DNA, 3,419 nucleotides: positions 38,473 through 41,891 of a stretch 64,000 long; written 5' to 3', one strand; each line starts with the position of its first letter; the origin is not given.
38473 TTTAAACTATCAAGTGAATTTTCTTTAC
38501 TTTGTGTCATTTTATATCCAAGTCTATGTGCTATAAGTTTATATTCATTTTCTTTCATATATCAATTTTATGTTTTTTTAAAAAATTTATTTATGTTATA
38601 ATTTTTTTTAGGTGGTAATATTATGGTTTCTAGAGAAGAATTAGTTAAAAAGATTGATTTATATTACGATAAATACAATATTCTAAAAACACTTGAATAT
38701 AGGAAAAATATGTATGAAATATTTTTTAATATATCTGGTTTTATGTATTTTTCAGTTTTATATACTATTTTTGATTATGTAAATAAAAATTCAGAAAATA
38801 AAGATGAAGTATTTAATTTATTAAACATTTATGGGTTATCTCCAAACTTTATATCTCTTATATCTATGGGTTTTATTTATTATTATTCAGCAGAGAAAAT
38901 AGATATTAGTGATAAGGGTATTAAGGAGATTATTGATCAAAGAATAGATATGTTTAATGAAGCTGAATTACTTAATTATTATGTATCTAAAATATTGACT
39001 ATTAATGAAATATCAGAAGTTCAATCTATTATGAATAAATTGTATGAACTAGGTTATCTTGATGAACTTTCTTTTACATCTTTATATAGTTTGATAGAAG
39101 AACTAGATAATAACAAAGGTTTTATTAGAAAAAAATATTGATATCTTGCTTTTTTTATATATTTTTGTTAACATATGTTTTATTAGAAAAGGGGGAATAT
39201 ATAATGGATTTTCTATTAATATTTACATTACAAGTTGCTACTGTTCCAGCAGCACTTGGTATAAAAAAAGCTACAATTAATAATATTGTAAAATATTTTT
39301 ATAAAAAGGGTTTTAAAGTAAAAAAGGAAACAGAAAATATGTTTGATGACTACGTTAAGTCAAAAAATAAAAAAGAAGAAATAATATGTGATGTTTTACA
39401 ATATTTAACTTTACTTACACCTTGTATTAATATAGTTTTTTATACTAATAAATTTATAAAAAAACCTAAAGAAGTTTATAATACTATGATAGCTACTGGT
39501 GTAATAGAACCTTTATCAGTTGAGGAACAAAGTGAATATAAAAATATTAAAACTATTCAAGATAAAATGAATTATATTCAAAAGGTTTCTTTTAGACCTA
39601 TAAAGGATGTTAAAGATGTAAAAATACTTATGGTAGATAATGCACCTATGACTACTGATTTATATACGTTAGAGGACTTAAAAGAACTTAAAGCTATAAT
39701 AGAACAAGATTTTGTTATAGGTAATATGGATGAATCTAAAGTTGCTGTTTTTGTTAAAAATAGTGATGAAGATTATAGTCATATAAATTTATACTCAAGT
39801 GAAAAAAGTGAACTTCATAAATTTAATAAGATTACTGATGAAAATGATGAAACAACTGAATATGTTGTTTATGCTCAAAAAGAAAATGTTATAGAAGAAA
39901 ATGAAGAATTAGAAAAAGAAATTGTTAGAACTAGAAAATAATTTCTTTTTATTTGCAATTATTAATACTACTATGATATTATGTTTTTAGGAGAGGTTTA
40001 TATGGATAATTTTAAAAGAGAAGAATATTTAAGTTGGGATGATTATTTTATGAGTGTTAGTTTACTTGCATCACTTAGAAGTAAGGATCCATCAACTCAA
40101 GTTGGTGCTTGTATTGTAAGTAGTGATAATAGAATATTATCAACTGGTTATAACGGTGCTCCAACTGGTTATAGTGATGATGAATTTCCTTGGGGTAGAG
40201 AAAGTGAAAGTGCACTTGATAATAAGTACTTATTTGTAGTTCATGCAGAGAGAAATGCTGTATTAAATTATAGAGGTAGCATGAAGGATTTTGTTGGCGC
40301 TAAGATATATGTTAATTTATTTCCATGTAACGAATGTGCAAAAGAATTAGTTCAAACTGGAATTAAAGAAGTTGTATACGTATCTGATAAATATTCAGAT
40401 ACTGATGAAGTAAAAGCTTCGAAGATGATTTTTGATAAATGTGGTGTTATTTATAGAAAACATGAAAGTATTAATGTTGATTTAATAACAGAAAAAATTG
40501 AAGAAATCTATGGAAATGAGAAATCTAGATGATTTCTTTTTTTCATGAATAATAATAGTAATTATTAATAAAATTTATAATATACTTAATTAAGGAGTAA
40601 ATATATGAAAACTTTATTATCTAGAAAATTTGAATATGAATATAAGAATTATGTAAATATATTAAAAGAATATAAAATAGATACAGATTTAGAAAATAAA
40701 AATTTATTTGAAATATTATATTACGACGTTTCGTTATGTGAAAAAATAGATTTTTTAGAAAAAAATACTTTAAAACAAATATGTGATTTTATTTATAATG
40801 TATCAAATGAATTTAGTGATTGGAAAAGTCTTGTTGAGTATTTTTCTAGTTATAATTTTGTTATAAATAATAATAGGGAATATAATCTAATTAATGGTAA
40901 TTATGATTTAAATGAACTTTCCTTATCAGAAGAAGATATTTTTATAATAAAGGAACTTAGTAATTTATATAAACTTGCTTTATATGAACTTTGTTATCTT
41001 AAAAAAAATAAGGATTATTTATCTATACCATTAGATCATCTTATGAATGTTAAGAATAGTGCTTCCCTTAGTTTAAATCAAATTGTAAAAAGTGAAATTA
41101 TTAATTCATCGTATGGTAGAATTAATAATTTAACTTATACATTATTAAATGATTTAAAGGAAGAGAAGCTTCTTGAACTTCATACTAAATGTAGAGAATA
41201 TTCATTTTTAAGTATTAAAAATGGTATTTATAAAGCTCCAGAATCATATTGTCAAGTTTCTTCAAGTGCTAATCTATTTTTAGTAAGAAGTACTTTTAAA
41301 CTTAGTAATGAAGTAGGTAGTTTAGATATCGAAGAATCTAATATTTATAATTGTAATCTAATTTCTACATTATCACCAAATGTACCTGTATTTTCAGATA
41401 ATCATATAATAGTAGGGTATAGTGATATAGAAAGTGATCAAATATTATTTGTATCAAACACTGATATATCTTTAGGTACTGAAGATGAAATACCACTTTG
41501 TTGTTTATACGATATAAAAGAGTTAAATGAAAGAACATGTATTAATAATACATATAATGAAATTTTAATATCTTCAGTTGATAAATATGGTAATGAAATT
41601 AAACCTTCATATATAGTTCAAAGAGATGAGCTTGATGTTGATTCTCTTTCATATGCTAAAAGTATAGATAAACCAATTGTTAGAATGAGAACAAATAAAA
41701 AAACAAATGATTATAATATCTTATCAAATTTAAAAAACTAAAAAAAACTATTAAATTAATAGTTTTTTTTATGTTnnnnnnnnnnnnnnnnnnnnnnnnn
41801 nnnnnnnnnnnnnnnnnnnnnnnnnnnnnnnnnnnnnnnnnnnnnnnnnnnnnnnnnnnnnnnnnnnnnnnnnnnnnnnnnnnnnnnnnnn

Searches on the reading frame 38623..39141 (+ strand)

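Call 3: search_protein_families(library=pfam, proteins=[window:38623-39141:+], max_evalue=0.1)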
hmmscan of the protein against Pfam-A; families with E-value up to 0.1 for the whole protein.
window:38623-39141:+ (172 aa): 3 families
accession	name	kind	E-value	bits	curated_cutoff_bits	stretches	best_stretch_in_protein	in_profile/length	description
PF10277.15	Frag1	-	0.013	15.5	30.3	1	29-91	55-116/220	Frag1/DRAM/Sfk1 family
PF05635.17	23S_rRNA_IVP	-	0.062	14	33.8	0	128-162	67-101/106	23S rRNA-intervening sequence protein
PF11971.13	CAMSAP_CH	-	0.092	13.1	27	0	114-156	27-72/85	CAMSAP CH domain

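Call 39: search_protein_families(library=padloc, proteins=[window:38623-39141:+], max_evalue=0.1)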
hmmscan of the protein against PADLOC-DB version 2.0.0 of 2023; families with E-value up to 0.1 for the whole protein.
window:38623-39141:+ (172 aa): 1 family
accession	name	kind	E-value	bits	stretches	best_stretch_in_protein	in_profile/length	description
PDLC02553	PglZ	-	0.0033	13.6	1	47-141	89-178/868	PglZ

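Call 40: search_protein_families(library=phrogs, proteins=[window:38623-39141:+], max_evalue=0.1)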
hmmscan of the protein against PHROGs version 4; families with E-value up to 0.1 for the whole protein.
window:38623-39141:+ (172 aa): 2 families
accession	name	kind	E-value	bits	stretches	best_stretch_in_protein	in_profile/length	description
phrog_17780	-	unknown function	0.061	14.5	0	91-134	16-59/63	-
phrog_2900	-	unknown function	0.096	14.1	0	87-143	16-71/78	-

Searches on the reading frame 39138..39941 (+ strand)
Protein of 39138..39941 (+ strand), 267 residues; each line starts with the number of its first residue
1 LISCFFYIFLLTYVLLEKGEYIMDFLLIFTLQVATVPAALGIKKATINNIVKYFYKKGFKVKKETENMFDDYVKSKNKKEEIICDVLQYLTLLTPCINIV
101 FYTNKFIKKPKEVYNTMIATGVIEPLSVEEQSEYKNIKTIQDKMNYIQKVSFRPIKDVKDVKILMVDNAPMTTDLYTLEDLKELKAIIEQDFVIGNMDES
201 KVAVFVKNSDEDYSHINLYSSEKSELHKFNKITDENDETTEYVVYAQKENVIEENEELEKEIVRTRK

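Call 3: search_protein_families(library=pfam, proteins=[window:39138-39941:+], max_evalue=0.1)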
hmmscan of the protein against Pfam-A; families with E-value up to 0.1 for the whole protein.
window:39138-39941:+ (267 aa): 1 family
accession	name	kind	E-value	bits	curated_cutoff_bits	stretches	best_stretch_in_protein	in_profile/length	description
PF13789.11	DUF4181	-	0.019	15.8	25.4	1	50-114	4-63/108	Domain of unknown function (DUF4181)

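Call 39: search_protein_families(library=padloc, proteins=[window:39138-39941:+], max_evalue=0.1)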
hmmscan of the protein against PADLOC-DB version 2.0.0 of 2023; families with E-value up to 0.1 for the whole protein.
window:39138-39941:+ (267 aa): 0 families

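Call 40: search_protein_families(library=phrogs, proteins=[window:39138-39941:+], max_evalue=0.1)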
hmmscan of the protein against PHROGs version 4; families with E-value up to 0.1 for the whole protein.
window:39138-39941:+ (267 aa): 0 families

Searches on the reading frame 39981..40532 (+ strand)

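Call 3: search_protein_families(library=pfam, proteins=[window:39981-40532:+], max_evalue=0.1)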
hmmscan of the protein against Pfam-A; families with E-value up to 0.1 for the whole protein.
window:39981-40532:+ (183 aa): 6 families
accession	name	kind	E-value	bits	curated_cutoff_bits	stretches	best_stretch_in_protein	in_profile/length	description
PF00383.29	dCMP_cyt_deam_1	-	1.3e-24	86.4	25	1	18-134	2-101/102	Cytidine and deoxycytidylate deaminase zinc-binding region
PF14437.12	MafB19-deam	-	6.2e-12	46.1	27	1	18-137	2-103/142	MafB19-like deaminase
PF08210.17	APOBEC_N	-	0.01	16.3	25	1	78-126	38-88/170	APOBEC-like N-terminal domain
PF18774.7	APOBEC4_like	-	0.011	16.1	26.7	1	71-143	19-97/131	APOBEC4-like -AID/APOBEC-deaminase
PF05188.22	MutS_II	-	0.017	15.9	25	1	108-180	25-97/133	MutS domain II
PF14439.12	Bd3614-deam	-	0.068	13.6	38.5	0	86-135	34-90/113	Bd3614-like deaminase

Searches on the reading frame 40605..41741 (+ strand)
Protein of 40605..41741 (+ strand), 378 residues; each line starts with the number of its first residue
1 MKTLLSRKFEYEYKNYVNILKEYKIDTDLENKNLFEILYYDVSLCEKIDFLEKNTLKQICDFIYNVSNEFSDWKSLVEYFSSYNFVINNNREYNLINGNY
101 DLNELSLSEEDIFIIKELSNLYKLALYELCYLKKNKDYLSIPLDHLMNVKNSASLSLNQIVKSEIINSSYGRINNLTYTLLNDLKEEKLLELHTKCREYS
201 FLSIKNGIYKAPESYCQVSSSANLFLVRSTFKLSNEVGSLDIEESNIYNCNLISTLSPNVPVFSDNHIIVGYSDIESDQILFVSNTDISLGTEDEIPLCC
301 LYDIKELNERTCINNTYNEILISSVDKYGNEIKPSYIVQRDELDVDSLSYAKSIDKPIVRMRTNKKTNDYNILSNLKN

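Call 3: search_protein_families(library=pfam, proteins=[window:40605-41741:+], max_evalue=0.1)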
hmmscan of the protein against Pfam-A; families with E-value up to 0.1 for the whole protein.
window:40605-41741:+ (378 aa): 1 family
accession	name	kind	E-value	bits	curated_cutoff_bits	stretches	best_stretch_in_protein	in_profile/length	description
PF18242.7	LupA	-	0.037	14.1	25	1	299-342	131-174/178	Legionella ubiquitin-specific protease A domain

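Call 4: search_protein_families(library=ncbifam, proteins=[window:40605-41741:+], max_evalue=0.1)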
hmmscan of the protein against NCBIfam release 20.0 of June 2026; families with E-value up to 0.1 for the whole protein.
window:40605-41741:+ (378 aa): 0 families

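Call 39: search_protein_families(library=padloc, proteins=[window:40605-41741:+], max_evalue=0.1)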
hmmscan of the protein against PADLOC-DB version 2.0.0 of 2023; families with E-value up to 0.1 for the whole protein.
window:40605-41741:+ (378 aa): 0 families

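Call 40: search_protein_families(library=phrogs, proteins=[window:40605-41741:+], max_evalue=0.1)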
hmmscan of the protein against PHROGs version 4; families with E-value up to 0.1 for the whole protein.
window:40605-41741:+ (378 aa): 0 families

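Call 84: search_solved_structures(query=A4, max_evalue=1, show_alignments=1)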
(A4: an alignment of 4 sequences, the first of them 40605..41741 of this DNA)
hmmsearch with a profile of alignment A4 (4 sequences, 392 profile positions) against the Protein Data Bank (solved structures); distinct sequences matched with E-value up to 1: 2.
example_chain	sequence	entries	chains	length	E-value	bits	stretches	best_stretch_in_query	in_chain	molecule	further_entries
6ogd_A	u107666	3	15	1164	0.15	14.5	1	261-320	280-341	Toxin subunit YenA1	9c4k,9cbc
7d1g_A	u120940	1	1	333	0.81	12.1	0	135-194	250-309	Glyceraldehyde-3-phosphate dehydrogenase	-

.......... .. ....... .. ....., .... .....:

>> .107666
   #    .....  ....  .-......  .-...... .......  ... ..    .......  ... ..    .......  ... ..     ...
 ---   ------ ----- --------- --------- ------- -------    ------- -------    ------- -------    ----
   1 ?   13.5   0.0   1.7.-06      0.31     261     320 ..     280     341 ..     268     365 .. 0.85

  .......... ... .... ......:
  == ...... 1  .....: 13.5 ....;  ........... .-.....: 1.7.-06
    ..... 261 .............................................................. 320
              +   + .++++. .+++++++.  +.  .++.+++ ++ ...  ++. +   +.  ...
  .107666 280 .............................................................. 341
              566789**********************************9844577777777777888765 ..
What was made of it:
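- Tried and rejected: Its profile has no PDB sequence match (call 84).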
